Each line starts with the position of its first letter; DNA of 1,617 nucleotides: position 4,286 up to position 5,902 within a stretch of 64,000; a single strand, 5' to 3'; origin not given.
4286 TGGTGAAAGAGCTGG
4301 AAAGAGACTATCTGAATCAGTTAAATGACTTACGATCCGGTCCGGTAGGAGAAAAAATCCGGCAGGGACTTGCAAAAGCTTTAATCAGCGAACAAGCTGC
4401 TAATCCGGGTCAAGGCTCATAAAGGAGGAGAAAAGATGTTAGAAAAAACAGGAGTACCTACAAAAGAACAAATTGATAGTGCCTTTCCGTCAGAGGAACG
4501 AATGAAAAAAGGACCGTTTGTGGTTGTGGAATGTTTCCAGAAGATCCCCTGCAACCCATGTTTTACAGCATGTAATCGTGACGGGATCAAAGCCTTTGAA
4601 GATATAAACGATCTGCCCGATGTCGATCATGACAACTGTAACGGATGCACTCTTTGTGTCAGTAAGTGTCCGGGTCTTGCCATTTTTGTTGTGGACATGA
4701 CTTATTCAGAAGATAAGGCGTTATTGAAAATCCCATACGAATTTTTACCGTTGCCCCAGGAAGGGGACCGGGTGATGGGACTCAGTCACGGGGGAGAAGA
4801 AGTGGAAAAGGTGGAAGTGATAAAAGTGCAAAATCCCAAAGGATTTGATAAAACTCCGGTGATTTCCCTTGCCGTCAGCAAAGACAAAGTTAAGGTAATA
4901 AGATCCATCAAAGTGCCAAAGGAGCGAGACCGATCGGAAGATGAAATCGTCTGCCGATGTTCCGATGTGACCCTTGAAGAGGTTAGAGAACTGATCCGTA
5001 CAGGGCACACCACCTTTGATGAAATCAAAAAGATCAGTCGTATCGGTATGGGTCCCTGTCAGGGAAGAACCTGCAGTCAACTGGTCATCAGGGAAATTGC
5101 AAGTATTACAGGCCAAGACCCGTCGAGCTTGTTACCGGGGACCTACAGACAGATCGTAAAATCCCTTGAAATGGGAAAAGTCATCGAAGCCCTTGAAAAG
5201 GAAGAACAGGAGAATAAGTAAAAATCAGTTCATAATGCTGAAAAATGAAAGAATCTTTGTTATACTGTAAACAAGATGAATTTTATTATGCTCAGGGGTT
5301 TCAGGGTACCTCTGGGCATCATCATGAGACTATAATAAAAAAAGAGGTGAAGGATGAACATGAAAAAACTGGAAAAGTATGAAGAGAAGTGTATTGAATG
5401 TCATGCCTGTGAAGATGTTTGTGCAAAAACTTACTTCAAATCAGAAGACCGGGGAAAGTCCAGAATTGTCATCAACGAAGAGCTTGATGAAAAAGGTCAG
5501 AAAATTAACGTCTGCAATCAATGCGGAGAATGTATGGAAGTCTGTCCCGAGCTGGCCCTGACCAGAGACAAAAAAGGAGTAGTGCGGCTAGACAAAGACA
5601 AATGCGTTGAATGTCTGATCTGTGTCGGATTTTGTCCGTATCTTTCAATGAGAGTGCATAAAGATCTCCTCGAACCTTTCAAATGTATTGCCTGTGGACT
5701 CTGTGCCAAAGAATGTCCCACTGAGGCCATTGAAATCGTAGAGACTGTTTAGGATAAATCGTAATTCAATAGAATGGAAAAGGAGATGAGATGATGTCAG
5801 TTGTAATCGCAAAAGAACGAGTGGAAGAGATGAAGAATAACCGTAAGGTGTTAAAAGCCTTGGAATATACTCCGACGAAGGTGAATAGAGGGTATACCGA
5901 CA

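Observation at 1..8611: Sigma-54-controlled island coupling an HcnABC/PDH1-like four-subunit dehydrogenase to a tungsten-type aldehyde:ferredoxin oxidoreductase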

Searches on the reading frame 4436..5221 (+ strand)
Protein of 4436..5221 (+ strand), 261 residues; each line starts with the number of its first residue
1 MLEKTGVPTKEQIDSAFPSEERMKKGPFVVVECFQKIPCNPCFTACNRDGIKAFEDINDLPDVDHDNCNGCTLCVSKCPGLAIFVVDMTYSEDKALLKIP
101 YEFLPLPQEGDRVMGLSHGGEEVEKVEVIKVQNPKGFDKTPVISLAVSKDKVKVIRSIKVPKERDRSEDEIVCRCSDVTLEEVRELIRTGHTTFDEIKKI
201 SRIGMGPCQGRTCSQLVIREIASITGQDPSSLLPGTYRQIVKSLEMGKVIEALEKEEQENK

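Call 5: search_protein_families(library=pfam, proteins=[window:4436-5221:+], max_evalue=0.01)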
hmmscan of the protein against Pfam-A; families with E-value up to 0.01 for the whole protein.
window:4436-5221:+ (261 aa): 9 families
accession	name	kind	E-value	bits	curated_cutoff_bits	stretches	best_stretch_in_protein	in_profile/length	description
PF04324.20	Fer2_BFD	-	4.9e-10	40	26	1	171-216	1-43/50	BFD-like [2Fe-2S] binding domain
PF14697.11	Fer4_21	-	2.5e-07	31.1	35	1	37-79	9-52/59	4Fe-4S dicluster domain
PF17806.6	SO_alpha_A3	-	8.1e-06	26.5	23.1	1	172-241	6-75/87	Sarcosine oxidase A3 domain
PF12838.12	Fer4_7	-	5.4e-05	24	27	1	38-79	4-49/52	4Fe-4S dicluster domain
PF00037.32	Fer4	-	0.00011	22.3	21.1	1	62-83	2-23/24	4Fe-4S binding domain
PF12837.12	Fer4_6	-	0.00013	22.2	25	1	61-81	2-22/24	4Fe-4S binding domain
PF13237.11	Fer4_10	-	0.00057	20.2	25.5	1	37-79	10-53/53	4Fe-4S dicluster domain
PF12797.12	Fer4_2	-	0.0025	18.1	24.5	1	62-79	4-21/22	4Fe-4S binding domain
PF25160.1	LdpA_Fe-S-bd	-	0.0071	16.5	27.6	0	40-83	7-43/49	LdpA Fe-S cluster-binding domain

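Call 26: search_solved_structures(query=window:4436-5221:+, max_evalue=0.01)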
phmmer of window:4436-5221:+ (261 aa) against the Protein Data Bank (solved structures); distinct sequences matched with E-value up to 0.01: 7.
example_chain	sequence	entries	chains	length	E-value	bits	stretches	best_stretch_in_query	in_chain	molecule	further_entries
1y56_A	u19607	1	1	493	8.8e-08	35.1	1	153-247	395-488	hypothetical protein PH1363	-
7zc6_B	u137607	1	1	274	2.5e-05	27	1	37-91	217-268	RnfB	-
7m31_A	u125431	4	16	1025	0.00023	23.8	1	32-82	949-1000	Dihydropyrimidine dehydrogenase [NADP(+)]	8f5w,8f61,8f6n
1h7x_A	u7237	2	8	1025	0.00023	23.8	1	32-82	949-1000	DIHYDROPYRIMIDINE DEHYDROGENASE | Dihydropyrimidine dehydrogenase [NADP(+)]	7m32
1gt8_A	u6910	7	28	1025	0.00023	23.8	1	32-82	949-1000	DIHYDROPYRIMIDINE DEHYDROGENASE | Dihydropyrimidine dehydrogenase [NADP(+)]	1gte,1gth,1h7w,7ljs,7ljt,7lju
8ys5_D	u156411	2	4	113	0.0021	20.7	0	63-88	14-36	2-oxoglutarate:acceptor oxidoreductase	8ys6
6u8y_N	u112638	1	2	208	0.0043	19.7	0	61-109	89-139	NADH dehydrogenase subunit I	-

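Call 74: search_protein_families(library=ncbifam, proteins=[window:4436-5221:+], max_evalue=0.001)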
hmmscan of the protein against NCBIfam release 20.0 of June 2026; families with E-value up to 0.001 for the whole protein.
window:4436-5221:+ (261 aa): 23 families
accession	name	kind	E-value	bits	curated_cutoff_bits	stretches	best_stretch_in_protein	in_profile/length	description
TIGR03377.1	glycerol3P_GlpA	equivalog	2.7e-11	42.7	552.8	1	155-229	403-481/530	anaerobic glycerol-3-phosphate dehydrogenase subunit GlpA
NF048010.1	SfplDhtActHpsHDes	equivalog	4e-06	25.8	430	1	28-97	52-119/298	(2S)-3-sulfopropanediol dehydratase activating enzyme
NF008313.0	PRK11101.1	equivalog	4.7e-06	25.4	425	1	163-215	424-477/548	anaerobic glycerol-3-phosphate dehydrogenase subunit A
NF040684.1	PorD_Arch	equivalog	9.3e-06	25.7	120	1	37-84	35-80/85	pyruvate synthase subunit PorD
TIGR02179.1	PorD_KorD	subfamily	1e-05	25.5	60.05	1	37-86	28-75/78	2-oxoacid:acceptor oxidoreductase, delta subunit, pyruvate/2-ketoisovalerate family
TIGR01944.1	rnfB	subfamily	1.8e-05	24.4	68.7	1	27-91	106-168/190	RnfABCDGE type electron transport complex subunit B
NF033717.2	HPDL_rSAM_activ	equivalog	1.9e-05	24.1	420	1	21-96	43-118/311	4-hydroxyphenylacetate decarboxylase activase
NF006183.0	PRK08318.1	equivalog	2.1e-05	23.5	335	1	36-83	344-395/422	NAD-dependent dihydropyrimidine dehydrogenase subunit PreA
NF048008.1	SfplDhtActHpfHKleb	equivalog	3.6e-05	23.2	500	1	31-92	49-109/308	(2S)-3-sulfopropanediol dehydratase activating enzyme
NF003475.0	PRK05113.1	equivalog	4.9e-05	23.3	203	1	29-89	108-166/190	electron transport complex subunit RsxB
NF007203.0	PRK09624.1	equivalog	0.00017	21.8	171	1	37-87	54-102/105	pyuvate ferredoxin oxidoreductase subunit delta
TIGR00402.1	napF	equivalog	0.00018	21.5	102.2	1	29-83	100-148/149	ferredoxin-type protein NapF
NF005504.0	PRK07118.1-3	equivalog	0.00019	20.9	437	1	36-94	221-276/293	Fe-S cluster domain-containing protein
NF007204.0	PRK09625.1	equivalog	0.00021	21.3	125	1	36-98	61-123/133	pyruvate flavodoxin oxidoreductase subunit delta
TIGR03149.1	cyt_nit_nrfC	equivalog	0.00029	20.3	377.6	1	33-95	93-154/225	cytochrome c nitrite reductase Fe-S protein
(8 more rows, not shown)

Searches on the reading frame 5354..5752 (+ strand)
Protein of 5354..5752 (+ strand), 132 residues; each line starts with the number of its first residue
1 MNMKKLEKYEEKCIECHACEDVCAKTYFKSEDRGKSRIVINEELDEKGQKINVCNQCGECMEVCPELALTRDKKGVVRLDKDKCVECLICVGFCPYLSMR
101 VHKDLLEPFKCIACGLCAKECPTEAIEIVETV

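Call 5: search_protein_families(library=pfam, proteins=[window:5354-5752:+], max_evalue=0.01)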
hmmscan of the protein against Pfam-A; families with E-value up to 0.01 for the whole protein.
window:5354-5752:+ (132 aa): 16 families
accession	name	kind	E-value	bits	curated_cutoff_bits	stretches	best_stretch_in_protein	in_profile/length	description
PF00037.32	Fer4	-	2.1e-20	72.1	21.1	4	109-127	6-24/24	4Fe-4S binding domain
PF12838.12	Fer4_7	-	1.1e-16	61.5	27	3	54-96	2-50/52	4Fe-4S dicluster domain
PF12797.12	Fer4_2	-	1.3e-16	59.8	24.5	3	105-123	4-22/22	4Fe-4S binding domain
PF13237.11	Fer4_10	-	1.5e-16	60.5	25.5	4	77-122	2-53/53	4Fe-4S dicluster domain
PF12837.12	Fer4_6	-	1.5e-13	50.4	25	3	53-68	8-23/24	4Fe-4S binding domain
PF13187.11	Fer4_9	-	4.1e-13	49.6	27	2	54-96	2-49/52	4Fe-4S dicluster domain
PF14697.11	Fer4_21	-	2.7e-12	47.1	35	2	52-96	6-53/59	4Fe-4S dicluster domain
PF12800.12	Fer4_4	-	1.2e-11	44.2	24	1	52-65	2-15/17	4Fe-4S binding domain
PF13484.11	Fer4_16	-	1.3e-11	45.5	30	2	54-77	2-24/66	4Fe-4S double cluster binding domain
PF13183.11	Fer4_8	-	1.1e-10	42.4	27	1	11-66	3-66/68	4Fe-4S dicluster domain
PF13534.11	Fer4_17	-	2.1e-08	35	22.2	1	12-66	1-58/61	4Fe-4S dicluster domain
PF13370.11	Fer4_13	-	1.1e-07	32.8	24.5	1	11-45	4-38/58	4Fe-4S single cluster domain of Ferredoxin I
PF12798.12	Fer4_3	-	1.5e-07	32.1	27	0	54-66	1-13/15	4Fe-4S binding domain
PF25160.1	LdpA_Fe-S-bd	-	2.2e-05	24.6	27.6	0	60-99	9-43/49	LdpA Fe-S cluster-binding domain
PF13459.11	Fer4_15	-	4.2e-05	24.6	22.4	0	11-69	6-64/66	4Fe-4S single cluster domain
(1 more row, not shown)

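Call 74: search_protein_families(library=ncbifam, proteins=[window:5354-5752:+], max_evalue=0.001)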
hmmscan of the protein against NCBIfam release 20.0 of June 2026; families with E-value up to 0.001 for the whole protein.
window:5354-5752:+ (132 aa): 83 families (the best 25 are shown)
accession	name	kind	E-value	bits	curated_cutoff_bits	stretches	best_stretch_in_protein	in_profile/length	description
NF045766.1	PhenlGlyoxDHPadI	equivalog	1.4e-17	63.6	700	1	10-130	11-137/443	NADH-dependent phenylglyoxylate dehydrogenase subunit beta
NF040864.1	HgcB_ferredoxin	equivalog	2.4e-17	62.5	99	3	52-103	14-65/93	mercury methylation ferredoxin HgcB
NF058577.1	FdxA_fam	equivalog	6.8e-16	58.2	65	2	53-95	8-49/52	4Fe-4S ferredoxin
TIGR02179.1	PorD_KorD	subfamily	1e-15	57.6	60.05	2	79-130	22-76/78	2-oxoacid:acceptor oxidoreductase, delta subunit, pyruvate/2-ketoisovalerate family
NF040684.1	PorD_Arch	equivalog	9.9e-15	54.4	120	2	79-129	29-82/85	pyruvate synthase subunit PorD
NF007382.0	PRK09898.1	equivalog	1.7e-14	53.8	213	1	11-130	66-202/208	ferredoxin-like protein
TIGR01971.1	NuoI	subfamily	1.4e-12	47.3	113.05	2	7-71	39-100/121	NADH-quinone oxidoreductase, chain I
NF038196.1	ferrodoxin_EFR1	subfamily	1.5e-12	48.1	75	2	51-103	183-233/242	EFR1 family ferrodoxin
NF040612.1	F420_dehyd_FpoI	exception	2e-12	47.1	180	2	106-130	39-63/135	F420H2 dehydrogenase subunit FpoI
NF007202.0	PRK09623.1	equivalog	1e-11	45.1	166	2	79-129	48-101/105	3-methyl-2-oxobutanoate dehydrogenase subunit delta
NF043039.1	HgcAB_like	equivalog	2.3e-11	43.9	285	3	50-96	298-346/350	HgcAB-like fusion protein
NF042909.1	FMH_DH_FwdF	exception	2.4e-11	43.4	375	1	5-70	251-312/336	tungsten-dependent formylmethanofuran dehydrogenase subunit FwdF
NF007203.0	PRK09624.1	equivalog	4.5e-11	42.9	171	1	78-130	47-102/105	pyuvate ferredoxin oxidoreductase subunit delta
TIGR04041.1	activase_YjjW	hypoth_equivalog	1.1e-10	41.4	250.2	1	50-99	39-87/276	YjjW family glycine radical enzyme activase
NF038355.1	FDH3_beta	equivalog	1.4e-10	41.5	240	1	9-98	8-100/180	formate dehydrogenase FDH3 subunit beta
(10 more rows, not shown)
